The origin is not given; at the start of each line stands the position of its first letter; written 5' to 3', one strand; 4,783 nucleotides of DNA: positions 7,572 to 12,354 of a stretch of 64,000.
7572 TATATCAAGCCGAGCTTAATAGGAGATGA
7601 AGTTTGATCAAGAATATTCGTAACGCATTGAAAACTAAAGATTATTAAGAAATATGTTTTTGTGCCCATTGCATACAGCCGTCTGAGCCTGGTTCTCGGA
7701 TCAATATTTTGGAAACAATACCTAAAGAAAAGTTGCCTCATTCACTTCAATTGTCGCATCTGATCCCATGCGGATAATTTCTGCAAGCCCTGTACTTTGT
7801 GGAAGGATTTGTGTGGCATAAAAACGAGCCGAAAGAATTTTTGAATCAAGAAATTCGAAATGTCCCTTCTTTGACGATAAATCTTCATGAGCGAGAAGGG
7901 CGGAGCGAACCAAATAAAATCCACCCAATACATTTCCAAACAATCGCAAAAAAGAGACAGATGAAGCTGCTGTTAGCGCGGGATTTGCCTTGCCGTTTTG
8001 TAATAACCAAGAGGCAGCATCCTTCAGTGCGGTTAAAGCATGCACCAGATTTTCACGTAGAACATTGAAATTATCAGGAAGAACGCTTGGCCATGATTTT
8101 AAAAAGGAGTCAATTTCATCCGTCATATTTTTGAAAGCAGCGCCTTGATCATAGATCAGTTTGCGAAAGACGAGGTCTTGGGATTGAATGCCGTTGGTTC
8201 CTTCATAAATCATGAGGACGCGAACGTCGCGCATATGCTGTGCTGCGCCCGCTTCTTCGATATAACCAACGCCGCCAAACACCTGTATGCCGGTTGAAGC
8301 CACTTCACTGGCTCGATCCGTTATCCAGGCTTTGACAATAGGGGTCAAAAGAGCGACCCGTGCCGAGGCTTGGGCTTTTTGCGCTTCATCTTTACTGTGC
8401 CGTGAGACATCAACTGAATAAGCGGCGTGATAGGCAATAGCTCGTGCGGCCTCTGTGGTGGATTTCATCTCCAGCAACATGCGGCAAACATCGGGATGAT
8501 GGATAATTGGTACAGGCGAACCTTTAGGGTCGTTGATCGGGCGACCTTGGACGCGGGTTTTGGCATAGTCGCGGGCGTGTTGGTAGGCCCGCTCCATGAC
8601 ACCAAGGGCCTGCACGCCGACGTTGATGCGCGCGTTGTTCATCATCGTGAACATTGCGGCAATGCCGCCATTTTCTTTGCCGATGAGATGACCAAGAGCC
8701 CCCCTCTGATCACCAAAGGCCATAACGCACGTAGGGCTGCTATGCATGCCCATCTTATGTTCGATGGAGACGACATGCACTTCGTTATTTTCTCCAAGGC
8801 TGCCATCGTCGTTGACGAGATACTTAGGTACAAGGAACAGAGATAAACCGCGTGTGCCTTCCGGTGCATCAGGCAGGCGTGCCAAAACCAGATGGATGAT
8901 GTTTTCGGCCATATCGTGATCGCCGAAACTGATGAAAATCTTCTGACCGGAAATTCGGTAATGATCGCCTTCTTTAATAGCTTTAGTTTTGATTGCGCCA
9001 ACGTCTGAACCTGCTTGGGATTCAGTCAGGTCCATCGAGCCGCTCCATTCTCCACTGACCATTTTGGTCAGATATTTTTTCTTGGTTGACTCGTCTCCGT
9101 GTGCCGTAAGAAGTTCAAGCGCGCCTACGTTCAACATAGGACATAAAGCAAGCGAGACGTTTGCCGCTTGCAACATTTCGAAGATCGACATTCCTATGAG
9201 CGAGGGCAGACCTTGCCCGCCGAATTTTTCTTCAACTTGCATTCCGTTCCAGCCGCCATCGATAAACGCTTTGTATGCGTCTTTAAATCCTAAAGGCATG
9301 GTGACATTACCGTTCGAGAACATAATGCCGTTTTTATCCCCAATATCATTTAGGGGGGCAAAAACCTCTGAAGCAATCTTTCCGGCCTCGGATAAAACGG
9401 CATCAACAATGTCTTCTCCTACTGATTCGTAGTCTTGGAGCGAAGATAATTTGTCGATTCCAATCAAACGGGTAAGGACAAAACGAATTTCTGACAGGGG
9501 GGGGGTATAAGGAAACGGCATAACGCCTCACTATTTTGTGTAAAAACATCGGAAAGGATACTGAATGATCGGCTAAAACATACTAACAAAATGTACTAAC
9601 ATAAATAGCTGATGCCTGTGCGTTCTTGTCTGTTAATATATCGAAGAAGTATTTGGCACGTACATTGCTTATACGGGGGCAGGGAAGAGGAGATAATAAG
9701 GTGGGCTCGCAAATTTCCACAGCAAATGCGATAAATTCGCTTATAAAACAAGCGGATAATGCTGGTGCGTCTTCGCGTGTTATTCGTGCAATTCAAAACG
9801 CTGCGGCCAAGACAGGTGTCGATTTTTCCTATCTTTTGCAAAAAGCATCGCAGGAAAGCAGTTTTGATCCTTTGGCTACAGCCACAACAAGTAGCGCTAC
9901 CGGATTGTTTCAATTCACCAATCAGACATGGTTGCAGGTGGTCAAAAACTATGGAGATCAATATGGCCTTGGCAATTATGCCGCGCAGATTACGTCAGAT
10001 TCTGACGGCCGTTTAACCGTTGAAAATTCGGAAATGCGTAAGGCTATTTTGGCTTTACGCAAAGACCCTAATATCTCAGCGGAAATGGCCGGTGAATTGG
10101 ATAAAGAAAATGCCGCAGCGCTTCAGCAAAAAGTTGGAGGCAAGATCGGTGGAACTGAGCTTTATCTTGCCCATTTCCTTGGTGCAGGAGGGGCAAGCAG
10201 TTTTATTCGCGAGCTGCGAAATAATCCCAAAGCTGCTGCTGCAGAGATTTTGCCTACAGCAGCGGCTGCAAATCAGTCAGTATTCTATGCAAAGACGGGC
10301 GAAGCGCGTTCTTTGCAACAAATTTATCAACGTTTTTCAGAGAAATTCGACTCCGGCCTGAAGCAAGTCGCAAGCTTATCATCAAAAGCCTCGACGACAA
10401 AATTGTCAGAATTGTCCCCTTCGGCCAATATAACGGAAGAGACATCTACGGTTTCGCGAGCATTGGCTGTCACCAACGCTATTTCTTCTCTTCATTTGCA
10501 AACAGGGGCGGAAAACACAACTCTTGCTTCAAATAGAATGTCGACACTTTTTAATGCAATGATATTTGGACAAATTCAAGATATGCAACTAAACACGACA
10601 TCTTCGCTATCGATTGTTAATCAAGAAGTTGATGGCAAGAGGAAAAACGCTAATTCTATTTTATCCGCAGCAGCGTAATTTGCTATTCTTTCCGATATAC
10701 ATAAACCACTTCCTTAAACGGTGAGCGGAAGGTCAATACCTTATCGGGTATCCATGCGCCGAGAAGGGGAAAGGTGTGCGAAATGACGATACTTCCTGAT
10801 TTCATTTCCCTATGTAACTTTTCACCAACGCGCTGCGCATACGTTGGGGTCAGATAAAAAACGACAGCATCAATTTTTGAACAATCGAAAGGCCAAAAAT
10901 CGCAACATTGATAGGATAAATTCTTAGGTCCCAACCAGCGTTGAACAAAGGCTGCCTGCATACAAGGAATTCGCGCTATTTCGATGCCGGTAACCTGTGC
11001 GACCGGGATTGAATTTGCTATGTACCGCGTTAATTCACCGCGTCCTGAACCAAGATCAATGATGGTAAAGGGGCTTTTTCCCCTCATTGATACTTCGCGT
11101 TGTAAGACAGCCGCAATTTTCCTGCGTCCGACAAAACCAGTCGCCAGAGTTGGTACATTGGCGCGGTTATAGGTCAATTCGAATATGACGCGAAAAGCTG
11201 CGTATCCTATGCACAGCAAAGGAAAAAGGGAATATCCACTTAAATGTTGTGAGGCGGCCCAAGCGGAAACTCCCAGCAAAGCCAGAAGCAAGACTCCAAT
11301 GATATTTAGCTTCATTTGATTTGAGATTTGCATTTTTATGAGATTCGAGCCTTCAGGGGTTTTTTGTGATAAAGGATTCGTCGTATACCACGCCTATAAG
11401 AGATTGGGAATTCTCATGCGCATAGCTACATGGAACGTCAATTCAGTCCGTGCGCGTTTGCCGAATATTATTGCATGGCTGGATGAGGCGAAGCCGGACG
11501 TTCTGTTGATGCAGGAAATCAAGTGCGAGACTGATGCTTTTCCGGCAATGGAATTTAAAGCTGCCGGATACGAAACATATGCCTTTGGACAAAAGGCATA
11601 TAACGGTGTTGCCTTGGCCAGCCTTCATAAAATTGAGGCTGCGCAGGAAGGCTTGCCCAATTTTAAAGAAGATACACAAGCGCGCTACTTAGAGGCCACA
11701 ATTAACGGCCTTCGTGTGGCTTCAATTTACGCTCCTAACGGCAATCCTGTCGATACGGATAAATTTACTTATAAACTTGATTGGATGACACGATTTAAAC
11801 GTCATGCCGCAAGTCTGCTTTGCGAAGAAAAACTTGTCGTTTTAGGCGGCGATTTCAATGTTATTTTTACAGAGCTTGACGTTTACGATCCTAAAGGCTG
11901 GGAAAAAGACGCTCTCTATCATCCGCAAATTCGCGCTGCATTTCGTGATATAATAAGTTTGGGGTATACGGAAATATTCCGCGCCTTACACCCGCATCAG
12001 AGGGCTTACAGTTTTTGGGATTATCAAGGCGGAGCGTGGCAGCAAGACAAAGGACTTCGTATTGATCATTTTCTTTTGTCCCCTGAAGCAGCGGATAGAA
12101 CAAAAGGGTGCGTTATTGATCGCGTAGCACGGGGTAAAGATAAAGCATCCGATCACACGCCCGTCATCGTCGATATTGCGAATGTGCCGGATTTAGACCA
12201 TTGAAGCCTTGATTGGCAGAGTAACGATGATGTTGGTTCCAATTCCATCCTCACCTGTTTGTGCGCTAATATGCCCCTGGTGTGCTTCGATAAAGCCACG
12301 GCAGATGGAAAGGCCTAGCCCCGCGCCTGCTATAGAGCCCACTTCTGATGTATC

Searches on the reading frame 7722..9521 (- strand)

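Call 34: search_protein_families(library=pfam, proteins=[window:7722-9521:-], max_evalue=0.00001)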
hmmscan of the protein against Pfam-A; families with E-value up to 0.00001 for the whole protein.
window:7722-9521:- (599 aa): 6 families
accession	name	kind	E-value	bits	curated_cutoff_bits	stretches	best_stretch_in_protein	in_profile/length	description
PF12806.12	Acyl-CoA_dh_C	-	3.6e-26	92.2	30.3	1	467-593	2-123/124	Acetyl-CoA dehydrogenase C-terminal like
PF00441.29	Acyl-CoA_dh_1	-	1.3e-25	90.7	22.4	1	284-448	1-143/150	Acyl-CoA dehydrogenase, C-terminal domain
PF02770.24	Acyl-CoA_dh_M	-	1.7e-14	54.2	33.3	1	163-270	2-95/97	Acyl-CoA dehydrogenase, middle domain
PF22924.1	ACOX_C_alpha1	-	1e-11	45.4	27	1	293-447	3-161/169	Acyl-CoA oxidase, C-alpha1 domain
PF02771.21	Acyl-CoA_dh_N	-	1.6e-11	45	22.9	1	80-158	34-113/113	Acyl-CoA dehydrogenase, N-terminal domain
PF08028.16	Acyl-CoA_dh_2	-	1.2e-10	42.2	22.7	1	302-443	4-133/134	Acyl-CoA dehydrogenase, C-terminal domain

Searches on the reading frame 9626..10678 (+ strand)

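Call 34: search_protein_families(library=pfam, proteins=[window:9626-10678:+], max_evalue=0.00001)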
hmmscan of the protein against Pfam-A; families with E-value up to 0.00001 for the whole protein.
window:9626-10678:+ (350 aa): 1 family
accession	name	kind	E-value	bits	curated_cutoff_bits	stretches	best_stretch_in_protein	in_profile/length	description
PF01464.25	SLT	-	9.2e-07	28.9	21.3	1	55-111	2-57/117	Transglycosylase SLT domain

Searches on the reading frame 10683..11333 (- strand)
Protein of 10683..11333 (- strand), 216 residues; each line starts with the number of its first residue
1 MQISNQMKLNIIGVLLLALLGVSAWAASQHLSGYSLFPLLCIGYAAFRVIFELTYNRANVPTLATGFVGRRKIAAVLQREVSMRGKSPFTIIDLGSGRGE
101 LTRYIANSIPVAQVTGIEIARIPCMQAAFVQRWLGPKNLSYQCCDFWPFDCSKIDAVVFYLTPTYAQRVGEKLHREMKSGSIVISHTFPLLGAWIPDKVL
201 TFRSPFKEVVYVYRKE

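Call 34: search_protein_families(library=pfam, proteins=[window:10683-11333:-], max_evalue=0.00001)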
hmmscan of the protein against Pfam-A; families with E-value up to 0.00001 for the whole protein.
window:10683-11333:- (216 aa): 1 family
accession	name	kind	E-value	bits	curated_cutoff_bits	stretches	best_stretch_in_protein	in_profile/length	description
PF13649.12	Methyltransf_25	-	5.6e-06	27.4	27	1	91-175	1-91/97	Methyltransferase domain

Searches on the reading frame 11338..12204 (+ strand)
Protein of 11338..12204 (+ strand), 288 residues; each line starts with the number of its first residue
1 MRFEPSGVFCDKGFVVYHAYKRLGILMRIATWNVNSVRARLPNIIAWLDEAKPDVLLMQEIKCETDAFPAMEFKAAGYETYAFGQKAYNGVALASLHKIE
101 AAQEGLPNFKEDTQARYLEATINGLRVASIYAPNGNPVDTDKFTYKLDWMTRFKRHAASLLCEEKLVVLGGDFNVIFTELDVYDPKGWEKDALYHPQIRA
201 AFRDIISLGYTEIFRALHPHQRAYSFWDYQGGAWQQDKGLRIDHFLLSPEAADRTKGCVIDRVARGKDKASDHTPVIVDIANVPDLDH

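Call 34: search_protein_families(library=pfam, proteins=[window:11338-12204:+], max_evalue=0.00001)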
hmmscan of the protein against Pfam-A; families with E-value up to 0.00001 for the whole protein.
window:11338-12204:+ (288 aa): 1 family
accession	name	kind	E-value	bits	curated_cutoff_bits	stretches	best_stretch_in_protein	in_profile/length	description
PF03372.29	Exo_endo_phos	-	6.6e-26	91.8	24.5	1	30-273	1-225/225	Endonuclease/Exonuclease/phosphatase family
